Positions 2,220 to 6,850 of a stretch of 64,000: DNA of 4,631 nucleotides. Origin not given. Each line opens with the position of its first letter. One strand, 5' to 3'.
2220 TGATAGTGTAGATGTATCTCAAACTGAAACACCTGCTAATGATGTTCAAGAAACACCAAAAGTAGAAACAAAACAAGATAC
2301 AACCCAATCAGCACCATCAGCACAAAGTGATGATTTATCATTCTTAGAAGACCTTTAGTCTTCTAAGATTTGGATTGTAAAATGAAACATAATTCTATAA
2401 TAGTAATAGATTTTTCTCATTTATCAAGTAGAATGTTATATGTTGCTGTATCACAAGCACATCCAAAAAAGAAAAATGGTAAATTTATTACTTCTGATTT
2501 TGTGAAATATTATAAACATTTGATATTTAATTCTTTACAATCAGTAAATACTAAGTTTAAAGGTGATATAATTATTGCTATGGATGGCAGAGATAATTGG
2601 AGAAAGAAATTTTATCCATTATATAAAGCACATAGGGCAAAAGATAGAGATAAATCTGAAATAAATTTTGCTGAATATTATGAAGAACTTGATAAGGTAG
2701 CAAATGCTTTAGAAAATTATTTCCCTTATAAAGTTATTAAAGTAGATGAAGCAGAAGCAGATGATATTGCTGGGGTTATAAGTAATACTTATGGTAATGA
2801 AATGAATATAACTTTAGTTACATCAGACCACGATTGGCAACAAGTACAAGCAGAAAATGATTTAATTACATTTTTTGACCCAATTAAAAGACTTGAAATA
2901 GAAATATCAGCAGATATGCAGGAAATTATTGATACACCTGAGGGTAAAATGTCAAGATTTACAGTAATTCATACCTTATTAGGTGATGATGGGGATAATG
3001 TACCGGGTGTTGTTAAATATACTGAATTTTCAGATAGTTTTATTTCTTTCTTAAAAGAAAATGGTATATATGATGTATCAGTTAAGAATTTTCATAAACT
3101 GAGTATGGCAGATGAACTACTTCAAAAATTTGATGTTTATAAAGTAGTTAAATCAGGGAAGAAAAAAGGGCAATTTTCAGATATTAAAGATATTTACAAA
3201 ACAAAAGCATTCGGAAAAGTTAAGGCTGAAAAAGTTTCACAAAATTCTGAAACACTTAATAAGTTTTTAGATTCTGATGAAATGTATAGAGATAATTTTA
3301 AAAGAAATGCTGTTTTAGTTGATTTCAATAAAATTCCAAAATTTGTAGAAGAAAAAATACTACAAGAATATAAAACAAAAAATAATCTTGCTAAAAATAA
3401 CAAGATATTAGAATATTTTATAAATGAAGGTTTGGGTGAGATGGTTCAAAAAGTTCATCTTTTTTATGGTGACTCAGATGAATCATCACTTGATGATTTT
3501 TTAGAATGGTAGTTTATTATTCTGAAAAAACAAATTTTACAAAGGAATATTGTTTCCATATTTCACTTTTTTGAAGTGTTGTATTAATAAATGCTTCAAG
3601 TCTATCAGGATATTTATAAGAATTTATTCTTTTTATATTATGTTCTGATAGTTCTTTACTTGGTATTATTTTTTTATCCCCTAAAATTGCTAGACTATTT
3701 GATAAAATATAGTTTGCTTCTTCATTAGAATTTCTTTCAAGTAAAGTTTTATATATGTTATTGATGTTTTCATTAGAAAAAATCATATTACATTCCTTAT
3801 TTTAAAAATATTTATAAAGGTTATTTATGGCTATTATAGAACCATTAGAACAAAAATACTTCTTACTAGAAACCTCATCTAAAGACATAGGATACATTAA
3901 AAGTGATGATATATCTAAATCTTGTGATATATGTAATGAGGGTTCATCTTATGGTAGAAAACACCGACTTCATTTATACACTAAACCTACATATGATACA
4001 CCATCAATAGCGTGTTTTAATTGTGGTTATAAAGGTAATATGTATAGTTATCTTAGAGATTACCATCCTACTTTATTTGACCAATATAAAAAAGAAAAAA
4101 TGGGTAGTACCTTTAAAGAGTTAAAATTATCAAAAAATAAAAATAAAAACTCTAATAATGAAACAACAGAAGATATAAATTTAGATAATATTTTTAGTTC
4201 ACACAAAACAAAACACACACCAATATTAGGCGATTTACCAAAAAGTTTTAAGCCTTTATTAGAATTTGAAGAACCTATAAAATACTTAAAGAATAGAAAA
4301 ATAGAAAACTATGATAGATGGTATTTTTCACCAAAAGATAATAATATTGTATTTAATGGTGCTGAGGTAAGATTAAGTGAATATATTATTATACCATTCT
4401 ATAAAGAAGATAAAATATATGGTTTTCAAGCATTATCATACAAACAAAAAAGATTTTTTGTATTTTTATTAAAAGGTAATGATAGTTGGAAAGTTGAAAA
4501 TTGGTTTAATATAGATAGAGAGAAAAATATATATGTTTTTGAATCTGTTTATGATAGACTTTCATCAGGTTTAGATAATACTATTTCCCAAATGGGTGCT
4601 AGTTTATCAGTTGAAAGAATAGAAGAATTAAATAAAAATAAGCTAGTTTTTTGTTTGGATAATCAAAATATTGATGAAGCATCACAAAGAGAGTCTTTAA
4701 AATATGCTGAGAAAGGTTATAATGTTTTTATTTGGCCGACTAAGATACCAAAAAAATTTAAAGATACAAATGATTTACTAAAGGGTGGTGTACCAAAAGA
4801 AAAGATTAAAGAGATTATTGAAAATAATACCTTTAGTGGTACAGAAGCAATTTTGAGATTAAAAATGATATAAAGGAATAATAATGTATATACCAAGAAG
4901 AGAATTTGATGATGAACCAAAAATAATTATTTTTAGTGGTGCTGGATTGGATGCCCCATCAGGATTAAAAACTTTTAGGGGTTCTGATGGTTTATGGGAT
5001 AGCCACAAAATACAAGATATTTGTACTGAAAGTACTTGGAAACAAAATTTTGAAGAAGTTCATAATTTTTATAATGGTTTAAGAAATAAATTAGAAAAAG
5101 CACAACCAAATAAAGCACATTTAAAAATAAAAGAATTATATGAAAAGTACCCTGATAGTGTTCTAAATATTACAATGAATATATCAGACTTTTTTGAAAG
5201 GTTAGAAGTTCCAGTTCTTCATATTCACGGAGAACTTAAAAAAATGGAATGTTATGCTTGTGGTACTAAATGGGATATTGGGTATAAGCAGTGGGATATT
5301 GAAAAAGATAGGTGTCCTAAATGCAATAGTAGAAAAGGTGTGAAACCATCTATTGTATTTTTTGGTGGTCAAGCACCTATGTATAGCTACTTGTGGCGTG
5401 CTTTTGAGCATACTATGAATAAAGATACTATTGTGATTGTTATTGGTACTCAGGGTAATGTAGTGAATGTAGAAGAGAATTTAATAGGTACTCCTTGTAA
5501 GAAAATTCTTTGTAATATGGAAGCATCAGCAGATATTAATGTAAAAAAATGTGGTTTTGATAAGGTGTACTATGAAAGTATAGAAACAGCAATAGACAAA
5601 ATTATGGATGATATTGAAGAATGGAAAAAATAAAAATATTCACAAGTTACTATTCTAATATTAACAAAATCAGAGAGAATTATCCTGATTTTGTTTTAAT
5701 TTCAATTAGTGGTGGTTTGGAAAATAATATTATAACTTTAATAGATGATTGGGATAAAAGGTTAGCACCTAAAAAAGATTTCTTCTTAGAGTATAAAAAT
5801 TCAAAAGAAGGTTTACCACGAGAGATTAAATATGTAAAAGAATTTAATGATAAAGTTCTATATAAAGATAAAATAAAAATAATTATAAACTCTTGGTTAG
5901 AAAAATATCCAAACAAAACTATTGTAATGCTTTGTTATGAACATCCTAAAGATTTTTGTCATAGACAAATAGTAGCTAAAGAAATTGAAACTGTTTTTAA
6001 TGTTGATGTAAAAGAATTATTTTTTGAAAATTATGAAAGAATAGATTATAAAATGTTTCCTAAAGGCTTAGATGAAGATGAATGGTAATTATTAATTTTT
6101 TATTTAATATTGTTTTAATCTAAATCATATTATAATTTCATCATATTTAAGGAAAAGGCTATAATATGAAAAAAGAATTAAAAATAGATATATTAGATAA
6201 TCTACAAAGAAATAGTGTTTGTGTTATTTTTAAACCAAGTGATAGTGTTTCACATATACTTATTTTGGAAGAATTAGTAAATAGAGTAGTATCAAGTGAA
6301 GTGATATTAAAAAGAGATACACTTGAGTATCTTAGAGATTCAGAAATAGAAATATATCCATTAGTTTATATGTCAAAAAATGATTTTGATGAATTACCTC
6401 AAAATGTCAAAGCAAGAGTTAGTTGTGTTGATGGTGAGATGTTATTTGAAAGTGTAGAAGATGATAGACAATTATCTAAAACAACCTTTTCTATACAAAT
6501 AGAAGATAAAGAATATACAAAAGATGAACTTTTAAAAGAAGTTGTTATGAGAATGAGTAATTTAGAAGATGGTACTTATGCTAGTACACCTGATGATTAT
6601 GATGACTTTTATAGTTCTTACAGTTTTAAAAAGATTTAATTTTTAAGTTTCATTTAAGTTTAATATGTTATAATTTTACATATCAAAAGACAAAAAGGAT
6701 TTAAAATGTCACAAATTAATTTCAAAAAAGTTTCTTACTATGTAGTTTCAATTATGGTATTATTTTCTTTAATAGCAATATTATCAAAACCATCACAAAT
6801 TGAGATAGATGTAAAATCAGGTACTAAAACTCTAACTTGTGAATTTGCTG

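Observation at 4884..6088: Sir2-family enzyme translationally coupled to a DUF488-like protein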

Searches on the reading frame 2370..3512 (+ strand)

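Call 3: search_protein_families(library=pfam, proteins=[window:2370-3512:+], max_evalue=0.1)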
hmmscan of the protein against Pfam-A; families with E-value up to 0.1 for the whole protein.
window:2370-3512:+ (380 aa): 2 families
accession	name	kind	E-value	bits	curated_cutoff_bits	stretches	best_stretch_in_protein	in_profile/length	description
PF02739.22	5_3_exonuc_N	-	3.1e-15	56.7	34.3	1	10-173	2-149/164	5'-3' exonuclease, N-terminal resolvase-like domain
PF09293.15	RNaseH_C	-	4.5e-07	30.7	25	1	257-362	9-121/124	T4 RNase H, C terminal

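Call 4: search_protein_families(library=phrogs, proteins=[window:2370-3512:+], max_evalue=0.01)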
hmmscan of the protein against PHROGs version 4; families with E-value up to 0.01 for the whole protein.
window:2370-3512:+ (380 aa): 2 families
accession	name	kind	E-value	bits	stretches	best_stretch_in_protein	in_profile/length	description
phrog_107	-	DNA, RNA and nucleotide metabolism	7.2e-43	148.5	1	8-362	119-403/542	exonuclease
phrog_32545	-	unknown function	6.5e-07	30.2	1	67-163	49-146/186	-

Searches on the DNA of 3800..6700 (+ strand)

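Call 5: search_dna_similar(query=window:3800-6700:+, collection=phages, mode=near, max_rows=20)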
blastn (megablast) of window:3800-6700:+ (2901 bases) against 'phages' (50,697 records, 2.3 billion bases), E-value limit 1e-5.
No match.

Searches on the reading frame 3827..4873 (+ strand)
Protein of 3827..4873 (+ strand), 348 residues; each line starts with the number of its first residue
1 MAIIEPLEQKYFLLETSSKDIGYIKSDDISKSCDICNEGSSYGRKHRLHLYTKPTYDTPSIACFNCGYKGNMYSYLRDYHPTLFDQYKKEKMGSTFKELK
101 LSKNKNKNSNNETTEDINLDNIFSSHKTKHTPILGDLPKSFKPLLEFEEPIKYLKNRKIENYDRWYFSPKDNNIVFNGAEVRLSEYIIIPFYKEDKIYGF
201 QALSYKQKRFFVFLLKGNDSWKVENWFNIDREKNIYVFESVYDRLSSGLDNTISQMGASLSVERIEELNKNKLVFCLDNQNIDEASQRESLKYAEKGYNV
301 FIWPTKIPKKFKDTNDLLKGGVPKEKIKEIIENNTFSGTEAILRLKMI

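Call 3: search_protein_families(library=pfam, proteins=[window:3827-4873:+], max_evalue=0.1)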
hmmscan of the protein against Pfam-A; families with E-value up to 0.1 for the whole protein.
window:3827-4873:+ (348 aa): 1 family
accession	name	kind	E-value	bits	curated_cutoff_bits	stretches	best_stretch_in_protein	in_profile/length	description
PF14354.12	Lar_restr_allev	-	0.087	13.5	28.6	0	31-70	4-34/58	Restriction alleviation protein Lar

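Call 4: search_protein_families(library=phrogs, proteins=[window:3827-4873:+], max_evalue=0.01)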
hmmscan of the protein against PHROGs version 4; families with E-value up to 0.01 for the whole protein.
window:3827-4873:+ (348 aa): 4 families
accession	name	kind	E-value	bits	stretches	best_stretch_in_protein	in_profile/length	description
phrog_47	-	DNA, RNA and nucleotide metabolism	2.4e-33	116.8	1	20-346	39-347/947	DNA primase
phrog_21887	-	DNA, RNA and nucleotide metabolism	2.9e-12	47.8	1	222-345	8-125/131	DNA primase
phrog_451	-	unknown function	2e-09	38.1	1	30-345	157-455/461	-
phrog_6444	-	DNA, RNA and nucleotide metabolism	1.3e-06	28.6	0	230-280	257-312/577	DNA primase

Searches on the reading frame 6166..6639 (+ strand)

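Call 3: search_protein_families(library=pfam, proteins=[window:6166-6639:+], max_evalue=0.1)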
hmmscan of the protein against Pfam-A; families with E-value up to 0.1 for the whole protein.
window:6166-6639:+ (157 aa): 1 family
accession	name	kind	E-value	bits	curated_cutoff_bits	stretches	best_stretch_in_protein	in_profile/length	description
PF25383.1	PH_alsin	-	0.091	13.1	40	0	26-68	21-63/110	Alsin PH-like domain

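Call 4: search_protein_families(library=phrogs, proteins=[window:6166-6639:+], max_evalue=0.01)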
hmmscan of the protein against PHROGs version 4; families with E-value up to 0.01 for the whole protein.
window:6166-6639:+ (157 aa): 0 families

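Call 78: search_protein_families(library=ncbifam, proteins=[window:6166-6639:+], max_evalue=0.01)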
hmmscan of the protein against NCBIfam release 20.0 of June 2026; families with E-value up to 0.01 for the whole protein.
window:6166-6639:+ (157 aa): 0 families

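Call 79: search_protein_families(library=padloc, proteins=[window:6166-6639:+], max_evalue=0.01)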
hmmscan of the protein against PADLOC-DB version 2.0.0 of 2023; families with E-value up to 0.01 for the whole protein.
window:6166-6639:+ (157 aa): 0 families
